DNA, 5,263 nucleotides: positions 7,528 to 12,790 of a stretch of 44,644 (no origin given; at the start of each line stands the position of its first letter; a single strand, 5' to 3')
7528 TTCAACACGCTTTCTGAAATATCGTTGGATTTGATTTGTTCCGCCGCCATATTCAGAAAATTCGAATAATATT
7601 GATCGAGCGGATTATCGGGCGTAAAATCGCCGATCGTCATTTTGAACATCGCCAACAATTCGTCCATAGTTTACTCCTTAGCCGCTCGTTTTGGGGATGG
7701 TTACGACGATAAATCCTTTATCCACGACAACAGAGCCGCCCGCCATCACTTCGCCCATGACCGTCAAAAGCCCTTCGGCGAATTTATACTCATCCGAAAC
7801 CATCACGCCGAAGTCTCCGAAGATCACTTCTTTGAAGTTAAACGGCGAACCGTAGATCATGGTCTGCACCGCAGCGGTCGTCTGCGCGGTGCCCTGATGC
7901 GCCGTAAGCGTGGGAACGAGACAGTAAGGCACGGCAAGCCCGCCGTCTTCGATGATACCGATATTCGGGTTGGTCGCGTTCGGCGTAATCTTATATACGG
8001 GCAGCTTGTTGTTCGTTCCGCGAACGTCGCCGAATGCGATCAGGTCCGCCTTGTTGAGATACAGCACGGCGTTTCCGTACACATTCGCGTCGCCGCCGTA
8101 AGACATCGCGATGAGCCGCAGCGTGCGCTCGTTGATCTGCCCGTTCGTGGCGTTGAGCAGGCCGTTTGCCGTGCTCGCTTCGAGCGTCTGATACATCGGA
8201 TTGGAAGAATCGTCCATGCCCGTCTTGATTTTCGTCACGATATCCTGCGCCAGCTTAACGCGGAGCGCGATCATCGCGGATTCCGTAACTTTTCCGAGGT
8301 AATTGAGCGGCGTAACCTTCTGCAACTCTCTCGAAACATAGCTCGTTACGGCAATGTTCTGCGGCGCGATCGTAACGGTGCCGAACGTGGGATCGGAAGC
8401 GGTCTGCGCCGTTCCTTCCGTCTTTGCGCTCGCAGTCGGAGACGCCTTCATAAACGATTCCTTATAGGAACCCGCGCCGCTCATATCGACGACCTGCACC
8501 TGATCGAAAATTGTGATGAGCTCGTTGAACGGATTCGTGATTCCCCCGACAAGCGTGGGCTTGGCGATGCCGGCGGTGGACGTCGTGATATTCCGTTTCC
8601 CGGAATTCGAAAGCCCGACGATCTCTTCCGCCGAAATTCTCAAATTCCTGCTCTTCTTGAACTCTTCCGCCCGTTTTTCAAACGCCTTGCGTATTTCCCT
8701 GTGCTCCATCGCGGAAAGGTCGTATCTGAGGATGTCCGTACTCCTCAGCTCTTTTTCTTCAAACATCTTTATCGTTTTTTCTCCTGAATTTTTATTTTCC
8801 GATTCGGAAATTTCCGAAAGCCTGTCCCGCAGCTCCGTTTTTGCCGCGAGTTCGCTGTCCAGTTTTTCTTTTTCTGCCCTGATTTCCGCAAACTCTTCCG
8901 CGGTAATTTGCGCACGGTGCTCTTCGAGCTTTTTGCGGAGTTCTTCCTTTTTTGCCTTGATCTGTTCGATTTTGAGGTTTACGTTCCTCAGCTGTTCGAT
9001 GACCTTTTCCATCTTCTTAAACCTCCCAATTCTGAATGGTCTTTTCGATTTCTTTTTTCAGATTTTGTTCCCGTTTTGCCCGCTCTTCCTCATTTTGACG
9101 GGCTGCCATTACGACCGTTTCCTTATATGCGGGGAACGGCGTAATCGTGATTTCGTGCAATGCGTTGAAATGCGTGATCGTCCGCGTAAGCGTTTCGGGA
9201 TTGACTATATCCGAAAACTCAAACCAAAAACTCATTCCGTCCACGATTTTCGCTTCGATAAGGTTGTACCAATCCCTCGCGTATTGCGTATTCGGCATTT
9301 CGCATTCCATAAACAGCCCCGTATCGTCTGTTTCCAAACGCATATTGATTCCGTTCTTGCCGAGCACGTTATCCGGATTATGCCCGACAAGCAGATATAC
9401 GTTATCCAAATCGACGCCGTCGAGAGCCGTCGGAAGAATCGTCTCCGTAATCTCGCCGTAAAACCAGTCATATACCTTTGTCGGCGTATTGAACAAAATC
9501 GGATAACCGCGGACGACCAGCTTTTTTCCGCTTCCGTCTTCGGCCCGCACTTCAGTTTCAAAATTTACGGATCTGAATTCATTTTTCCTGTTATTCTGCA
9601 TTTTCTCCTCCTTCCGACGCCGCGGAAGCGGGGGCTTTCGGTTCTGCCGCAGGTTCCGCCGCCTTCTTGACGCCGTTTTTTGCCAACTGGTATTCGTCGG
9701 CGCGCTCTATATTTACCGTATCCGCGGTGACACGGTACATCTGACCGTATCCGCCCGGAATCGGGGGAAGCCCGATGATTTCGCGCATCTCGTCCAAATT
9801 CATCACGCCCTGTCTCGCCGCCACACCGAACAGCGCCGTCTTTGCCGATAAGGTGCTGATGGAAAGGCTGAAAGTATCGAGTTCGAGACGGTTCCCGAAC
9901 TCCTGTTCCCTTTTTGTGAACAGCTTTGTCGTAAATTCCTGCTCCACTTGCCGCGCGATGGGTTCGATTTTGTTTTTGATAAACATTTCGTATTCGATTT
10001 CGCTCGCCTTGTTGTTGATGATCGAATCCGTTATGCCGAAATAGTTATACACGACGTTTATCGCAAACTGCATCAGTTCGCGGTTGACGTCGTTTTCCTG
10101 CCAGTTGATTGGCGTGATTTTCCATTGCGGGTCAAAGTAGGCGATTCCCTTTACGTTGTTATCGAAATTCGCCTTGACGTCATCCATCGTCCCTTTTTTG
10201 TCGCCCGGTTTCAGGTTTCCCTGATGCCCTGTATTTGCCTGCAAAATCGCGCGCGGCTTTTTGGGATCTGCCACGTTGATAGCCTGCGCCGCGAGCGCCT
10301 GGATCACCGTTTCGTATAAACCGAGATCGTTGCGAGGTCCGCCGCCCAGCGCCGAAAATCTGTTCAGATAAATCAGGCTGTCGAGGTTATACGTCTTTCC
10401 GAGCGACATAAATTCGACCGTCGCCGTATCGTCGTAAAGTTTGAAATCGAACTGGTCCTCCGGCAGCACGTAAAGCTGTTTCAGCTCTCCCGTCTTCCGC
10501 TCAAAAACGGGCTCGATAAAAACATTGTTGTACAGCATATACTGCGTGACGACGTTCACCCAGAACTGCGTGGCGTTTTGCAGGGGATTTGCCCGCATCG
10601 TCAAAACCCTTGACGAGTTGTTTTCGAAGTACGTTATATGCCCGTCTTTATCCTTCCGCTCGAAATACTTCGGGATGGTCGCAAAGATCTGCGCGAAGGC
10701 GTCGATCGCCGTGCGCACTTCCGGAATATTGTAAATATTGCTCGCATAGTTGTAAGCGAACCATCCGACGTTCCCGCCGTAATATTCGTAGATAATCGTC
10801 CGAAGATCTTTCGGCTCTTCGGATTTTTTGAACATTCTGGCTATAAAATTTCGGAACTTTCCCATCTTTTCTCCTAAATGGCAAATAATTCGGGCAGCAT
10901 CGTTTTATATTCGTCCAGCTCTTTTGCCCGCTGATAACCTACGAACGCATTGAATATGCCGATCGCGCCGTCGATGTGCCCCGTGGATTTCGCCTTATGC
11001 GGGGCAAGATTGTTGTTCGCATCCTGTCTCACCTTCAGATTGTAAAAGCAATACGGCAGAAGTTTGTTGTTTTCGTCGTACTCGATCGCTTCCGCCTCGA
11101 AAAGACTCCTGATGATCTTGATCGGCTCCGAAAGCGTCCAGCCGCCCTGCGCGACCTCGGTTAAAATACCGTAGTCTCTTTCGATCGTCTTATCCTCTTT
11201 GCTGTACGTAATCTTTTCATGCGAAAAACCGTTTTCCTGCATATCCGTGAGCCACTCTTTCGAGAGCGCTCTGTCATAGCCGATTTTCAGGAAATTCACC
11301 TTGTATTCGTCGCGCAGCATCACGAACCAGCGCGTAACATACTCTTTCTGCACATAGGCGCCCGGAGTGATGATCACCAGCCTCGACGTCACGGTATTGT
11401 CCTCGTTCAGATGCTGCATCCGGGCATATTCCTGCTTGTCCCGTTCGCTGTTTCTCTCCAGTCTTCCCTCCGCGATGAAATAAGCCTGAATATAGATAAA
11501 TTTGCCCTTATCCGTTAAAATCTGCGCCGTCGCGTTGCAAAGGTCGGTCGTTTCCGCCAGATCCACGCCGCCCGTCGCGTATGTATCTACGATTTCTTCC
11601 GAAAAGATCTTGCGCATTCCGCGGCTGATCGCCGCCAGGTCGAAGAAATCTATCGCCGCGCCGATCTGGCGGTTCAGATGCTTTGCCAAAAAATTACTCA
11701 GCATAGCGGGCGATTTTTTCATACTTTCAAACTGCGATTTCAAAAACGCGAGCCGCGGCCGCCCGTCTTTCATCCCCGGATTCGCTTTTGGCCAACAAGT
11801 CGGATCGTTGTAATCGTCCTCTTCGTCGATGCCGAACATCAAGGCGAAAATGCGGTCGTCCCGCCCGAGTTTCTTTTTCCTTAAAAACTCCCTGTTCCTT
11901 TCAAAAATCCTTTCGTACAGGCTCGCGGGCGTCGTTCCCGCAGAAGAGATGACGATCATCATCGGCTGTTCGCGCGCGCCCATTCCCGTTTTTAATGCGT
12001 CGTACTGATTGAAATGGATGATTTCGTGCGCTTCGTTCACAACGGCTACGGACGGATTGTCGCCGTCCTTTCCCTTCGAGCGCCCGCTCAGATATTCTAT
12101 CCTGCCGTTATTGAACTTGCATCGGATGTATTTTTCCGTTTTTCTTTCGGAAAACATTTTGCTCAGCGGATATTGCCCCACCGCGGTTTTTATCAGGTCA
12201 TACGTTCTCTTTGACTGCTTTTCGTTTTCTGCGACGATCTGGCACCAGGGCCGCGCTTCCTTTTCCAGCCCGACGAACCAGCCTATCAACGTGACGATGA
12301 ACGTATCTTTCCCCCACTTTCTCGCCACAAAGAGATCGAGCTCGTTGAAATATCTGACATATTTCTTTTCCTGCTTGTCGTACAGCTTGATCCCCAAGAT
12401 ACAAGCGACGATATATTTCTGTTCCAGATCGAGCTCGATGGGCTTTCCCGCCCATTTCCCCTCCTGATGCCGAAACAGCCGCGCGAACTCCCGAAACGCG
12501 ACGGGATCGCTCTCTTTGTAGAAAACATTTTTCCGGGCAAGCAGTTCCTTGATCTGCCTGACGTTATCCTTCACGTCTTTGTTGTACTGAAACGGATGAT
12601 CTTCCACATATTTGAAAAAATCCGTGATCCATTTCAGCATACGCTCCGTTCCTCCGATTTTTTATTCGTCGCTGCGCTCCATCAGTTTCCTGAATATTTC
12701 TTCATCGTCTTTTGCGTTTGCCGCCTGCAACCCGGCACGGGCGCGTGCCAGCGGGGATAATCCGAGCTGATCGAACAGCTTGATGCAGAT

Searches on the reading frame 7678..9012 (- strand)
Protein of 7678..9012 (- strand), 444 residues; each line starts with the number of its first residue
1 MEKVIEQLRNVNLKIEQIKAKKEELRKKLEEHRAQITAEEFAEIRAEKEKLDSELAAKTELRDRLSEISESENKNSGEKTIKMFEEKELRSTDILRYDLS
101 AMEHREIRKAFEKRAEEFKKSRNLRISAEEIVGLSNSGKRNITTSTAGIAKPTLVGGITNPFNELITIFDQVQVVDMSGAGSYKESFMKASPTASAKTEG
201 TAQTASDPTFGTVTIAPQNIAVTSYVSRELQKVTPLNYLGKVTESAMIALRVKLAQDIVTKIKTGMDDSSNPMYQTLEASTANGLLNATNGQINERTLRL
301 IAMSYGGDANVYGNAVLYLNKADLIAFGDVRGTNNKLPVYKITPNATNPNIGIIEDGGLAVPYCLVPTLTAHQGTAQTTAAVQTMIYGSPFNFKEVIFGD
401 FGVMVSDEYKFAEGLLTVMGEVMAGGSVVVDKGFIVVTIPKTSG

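Call 32: search_protein_families(library=pfam, proteins=[window:7678-9012:-], max_evalue=0.001)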
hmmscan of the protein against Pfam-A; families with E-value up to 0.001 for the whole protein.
window:7678-9012:- (444 aa): 1 family
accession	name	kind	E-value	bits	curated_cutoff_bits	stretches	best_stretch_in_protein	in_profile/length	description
PF05065.19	Phage_capsid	-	7.3e-10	39.1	24.2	1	151-438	6-279/280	Phage capsid family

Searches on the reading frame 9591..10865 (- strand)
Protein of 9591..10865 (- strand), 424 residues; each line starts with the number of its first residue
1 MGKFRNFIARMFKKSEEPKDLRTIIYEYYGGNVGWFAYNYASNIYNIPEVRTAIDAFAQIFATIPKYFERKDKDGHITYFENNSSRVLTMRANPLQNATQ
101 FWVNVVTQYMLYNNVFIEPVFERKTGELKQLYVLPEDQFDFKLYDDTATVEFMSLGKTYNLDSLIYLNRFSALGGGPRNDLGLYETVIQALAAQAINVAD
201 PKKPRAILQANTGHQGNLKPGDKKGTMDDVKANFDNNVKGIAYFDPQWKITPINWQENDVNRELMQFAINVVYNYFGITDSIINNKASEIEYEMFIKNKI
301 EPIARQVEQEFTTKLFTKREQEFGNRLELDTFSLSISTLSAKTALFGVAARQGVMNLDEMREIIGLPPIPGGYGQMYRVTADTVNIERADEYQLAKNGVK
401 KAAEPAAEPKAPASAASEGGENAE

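Call 32: search_protein_families(library=pfam, proteins=[window:9591-10865:-], max_evalue=0.001)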
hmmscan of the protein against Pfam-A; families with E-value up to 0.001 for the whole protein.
window:9591-10865:- (424 aa): 1 family
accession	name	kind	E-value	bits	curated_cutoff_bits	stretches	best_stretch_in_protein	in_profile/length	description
PF04860.17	Phage_portal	-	1e-33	117.4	39.1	1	48-364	1-320/321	Phage portal protein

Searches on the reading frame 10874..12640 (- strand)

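Call 32: search_protein_families(library=pfam, proteins=[window:10874-12640:-], max_evalue=0.001)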
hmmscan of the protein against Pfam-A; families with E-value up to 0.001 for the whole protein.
window:10874-12640:- (588 aa): 2 families
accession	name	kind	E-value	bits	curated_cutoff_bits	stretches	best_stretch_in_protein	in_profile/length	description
PF20441.4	TerL_nuclease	-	2.4e-20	73.3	24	1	260-567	3-280/286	Terminase large subunit, endonuclease domain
PF03354.21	TerL_ATPase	-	5.9e-10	39.6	23.7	1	92-245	15-172/178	Terminase large subunit, ATPase domain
